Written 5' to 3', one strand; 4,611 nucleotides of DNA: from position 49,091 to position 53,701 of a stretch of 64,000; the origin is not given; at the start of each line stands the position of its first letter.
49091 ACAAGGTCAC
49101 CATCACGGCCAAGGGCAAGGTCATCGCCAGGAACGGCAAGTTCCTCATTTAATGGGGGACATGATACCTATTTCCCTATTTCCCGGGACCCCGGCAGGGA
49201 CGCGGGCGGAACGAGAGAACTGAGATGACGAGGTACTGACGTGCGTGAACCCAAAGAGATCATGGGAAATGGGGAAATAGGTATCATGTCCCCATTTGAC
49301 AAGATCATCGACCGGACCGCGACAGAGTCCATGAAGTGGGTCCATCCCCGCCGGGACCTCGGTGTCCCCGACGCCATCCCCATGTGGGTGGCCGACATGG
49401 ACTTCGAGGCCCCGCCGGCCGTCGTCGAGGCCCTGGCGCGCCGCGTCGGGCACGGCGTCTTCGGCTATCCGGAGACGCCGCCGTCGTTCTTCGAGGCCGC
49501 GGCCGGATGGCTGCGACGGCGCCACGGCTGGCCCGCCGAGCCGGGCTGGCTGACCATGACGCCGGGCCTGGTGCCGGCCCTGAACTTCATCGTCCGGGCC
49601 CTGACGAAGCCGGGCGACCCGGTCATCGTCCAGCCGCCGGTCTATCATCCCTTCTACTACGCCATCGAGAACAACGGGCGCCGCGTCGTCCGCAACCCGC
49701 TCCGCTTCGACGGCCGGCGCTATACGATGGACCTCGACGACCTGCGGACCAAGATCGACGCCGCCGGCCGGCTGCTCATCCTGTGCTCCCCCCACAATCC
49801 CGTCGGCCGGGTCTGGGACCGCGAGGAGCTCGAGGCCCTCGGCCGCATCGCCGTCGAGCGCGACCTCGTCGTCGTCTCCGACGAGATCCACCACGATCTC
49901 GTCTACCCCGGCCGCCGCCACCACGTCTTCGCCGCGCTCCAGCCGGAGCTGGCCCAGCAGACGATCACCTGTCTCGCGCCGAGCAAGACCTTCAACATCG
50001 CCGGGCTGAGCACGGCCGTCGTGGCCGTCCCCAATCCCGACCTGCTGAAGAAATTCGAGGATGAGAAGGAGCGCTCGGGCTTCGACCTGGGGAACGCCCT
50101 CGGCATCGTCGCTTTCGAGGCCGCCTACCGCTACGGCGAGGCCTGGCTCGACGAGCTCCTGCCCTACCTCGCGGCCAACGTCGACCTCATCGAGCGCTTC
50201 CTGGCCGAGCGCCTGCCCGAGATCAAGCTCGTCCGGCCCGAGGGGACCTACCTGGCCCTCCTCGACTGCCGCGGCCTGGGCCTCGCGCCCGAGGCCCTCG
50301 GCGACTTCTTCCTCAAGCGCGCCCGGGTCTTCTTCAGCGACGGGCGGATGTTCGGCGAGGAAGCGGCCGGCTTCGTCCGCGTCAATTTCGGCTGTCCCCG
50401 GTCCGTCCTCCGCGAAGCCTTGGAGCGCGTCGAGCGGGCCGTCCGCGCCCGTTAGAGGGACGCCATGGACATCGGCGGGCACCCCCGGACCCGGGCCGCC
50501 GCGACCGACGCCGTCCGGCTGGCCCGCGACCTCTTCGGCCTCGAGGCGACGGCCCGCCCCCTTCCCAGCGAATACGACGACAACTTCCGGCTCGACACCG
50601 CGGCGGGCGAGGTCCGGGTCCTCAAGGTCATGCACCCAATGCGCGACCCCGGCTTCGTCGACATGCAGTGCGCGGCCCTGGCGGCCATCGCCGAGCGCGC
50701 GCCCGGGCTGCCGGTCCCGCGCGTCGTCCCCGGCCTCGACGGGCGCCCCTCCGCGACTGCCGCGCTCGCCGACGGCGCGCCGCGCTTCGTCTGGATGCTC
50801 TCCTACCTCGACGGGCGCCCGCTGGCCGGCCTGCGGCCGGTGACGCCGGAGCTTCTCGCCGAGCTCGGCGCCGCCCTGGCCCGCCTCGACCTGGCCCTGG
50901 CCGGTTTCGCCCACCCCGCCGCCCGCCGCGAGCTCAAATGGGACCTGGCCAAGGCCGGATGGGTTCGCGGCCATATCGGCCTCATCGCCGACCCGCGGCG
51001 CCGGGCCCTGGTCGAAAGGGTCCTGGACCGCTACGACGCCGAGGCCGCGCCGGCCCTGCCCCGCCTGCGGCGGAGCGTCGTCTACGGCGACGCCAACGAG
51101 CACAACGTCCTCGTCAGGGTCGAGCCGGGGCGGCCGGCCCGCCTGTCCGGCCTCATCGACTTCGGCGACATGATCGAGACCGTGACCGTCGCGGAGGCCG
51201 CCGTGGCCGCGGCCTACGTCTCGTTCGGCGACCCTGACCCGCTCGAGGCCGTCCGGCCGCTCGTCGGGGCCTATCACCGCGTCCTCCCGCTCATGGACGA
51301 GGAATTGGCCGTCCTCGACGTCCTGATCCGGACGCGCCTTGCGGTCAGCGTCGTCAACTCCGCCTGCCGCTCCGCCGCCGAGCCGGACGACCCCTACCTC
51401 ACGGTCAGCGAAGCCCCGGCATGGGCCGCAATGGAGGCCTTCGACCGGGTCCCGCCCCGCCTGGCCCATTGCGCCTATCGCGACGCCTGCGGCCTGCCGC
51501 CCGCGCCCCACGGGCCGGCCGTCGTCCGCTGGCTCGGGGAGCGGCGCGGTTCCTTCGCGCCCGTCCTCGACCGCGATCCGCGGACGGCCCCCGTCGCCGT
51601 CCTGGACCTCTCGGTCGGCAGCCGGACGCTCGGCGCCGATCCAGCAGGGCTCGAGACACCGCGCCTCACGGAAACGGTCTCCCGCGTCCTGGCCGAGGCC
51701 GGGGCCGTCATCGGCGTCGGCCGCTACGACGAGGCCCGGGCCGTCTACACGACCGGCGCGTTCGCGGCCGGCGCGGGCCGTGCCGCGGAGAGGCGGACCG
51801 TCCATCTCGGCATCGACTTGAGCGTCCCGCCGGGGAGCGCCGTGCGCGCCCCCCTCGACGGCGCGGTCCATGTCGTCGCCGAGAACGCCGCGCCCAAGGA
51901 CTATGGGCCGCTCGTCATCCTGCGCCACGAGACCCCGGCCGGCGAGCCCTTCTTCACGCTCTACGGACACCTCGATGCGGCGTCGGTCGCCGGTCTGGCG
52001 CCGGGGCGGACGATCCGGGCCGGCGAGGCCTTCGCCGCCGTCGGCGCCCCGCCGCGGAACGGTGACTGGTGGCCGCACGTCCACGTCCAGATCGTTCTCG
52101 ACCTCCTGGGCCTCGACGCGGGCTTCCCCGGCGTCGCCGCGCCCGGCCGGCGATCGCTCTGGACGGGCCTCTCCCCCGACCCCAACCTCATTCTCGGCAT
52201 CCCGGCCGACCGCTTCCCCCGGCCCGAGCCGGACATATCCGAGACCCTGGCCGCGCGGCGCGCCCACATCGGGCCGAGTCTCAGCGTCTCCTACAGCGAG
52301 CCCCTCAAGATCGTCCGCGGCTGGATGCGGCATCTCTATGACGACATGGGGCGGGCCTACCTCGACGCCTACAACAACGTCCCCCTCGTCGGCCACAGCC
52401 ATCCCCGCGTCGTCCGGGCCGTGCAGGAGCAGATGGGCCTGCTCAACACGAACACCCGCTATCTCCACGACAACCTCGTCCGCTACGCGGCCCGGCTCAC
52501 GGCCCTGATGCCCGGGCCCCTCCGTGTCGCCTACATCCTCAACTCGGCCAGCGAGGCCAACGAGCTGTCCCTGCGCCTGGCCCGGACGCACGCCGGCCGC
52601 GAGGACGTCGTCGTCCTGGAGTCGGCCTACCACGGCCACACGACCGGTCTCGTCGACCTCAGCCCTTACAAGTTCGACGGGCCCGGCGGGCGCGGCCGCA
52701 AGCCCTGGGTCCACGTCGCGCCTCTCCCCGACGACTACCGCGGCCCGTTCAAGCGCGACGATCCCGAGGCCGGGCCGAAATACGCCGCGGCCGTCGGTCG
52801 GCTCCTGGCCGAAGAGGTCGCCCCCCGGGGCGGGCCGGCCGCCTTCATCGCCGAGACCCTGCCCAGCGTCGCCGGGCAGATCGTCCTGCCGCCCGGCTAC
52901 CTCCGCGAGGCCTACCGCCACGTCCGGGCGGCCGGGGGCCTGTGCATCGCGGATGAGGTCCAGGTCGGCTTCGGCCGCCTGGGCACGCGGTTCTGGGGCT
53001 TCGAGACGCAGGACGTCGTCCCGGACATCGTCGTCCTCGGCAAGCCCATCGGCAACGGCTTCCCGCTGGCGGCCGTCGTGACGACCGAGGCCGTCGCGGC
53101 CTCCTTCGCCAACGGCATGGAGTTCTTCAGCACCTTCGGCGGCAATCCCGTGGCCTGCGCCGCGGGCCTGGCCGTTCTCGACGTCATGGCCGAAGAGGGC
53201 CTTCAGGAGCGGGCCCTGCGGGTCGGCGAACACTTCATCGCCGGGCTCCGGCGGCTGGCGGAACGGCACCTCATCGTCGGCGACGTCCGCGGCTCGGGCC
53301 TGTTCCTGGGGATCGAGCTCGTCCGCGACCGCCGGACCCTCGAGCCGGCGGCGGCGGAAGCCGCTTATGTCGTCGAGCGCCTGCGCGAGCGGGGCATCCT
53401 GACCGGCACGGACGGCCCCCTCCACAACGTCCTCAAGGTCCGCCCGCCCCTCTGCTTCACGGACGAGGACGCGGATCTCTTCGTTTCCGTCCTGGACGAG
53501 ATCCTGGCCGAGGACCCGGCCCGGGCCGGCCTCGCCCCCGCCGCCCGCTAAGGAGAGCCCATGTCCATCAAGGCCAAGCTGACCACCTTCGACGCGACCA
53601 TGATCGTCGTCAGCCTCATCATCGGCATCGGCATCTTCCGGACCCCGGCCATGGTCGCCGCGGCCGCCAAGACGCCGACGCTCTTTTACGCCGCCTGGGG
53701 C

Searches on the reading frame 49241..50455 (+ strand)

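Call 63: search_protein_families(library=pfam, proteins=[window:49241-50455:+], max_evalue=0.00001)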
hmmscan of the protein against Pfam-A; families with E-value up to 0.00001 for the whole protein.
window:49241-50455:+ (404 aa): 1 family
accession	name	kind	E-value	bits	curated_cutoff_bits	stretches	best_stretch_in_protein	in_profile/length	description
PF00155.27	Aminotran_1_2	-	2.5e-35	122.8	19.7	1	50-397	8-361/361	Aminotransferase class I and II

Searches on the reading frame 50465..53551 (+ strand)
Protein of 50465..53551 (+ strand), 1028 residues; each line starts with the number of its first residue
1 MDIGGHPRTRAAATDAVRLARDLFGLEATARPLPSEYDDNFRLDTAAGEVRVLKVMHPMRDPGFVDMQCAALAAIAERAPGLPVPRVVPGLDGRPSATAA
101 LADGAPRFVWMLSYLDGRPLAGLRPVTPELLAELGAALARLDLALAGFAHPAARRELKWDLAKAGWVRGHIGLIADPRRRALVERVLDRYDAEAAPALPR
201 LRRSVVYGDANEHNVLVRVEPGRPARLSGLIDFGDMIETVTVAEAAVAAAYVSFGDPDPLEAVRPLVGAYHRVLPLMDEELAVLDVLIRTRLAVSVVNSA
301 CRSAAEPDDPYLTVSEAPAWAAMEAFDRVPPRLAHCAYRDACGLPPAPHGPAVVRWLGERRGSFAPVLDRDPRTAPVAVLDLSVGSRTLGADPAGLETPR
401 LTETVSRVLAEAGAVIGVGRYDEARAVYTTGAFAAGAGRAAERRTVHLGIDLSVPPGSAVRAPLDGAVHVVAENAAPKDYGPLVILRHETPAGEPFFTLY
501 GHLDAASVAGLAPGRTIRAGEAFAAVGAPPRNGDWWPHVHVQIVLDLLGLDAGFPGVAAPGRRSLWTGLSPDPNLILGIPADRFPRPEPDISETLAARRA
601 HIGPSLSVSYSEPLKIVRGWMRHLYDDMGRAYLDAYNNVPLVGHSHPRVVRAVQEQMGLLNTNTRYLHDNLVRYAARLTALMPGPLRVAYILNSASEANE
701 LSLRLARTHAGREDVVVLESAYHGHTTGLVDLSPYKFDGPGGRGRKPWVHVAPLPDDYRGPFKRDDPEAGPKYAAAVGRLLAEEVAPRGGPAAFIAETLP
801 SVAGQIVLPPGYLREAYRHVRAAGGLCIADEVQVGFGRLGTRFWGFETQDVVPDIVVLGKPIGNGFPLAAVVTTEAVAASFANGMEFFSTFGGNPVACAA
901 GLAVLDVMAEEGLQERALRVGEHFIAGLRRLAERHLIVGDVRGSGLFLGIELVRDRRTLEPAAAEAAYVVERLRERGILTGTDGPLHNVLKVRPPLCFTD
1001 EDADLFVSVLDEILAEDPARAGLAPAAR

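Call 63: search_protein_families(library=pfam, proteins=[window:50465-53551:+], max_evalue=0.00001)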
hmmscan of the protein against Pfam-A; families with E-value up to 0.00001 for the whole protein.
window:50465-53551:+ (1028 aa): 2 families
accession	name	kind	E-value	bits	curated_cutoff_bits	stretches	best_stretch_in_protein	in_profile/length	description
PF00202.27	Aminotran_3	-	2e-72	244.6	30.5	1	616-1014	13-403/403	Aminotransferase class-III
PF01551.29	Peptidase_M23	-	2.6e-13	50.4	28.7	1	446-543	2-87/96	Peptidase family M23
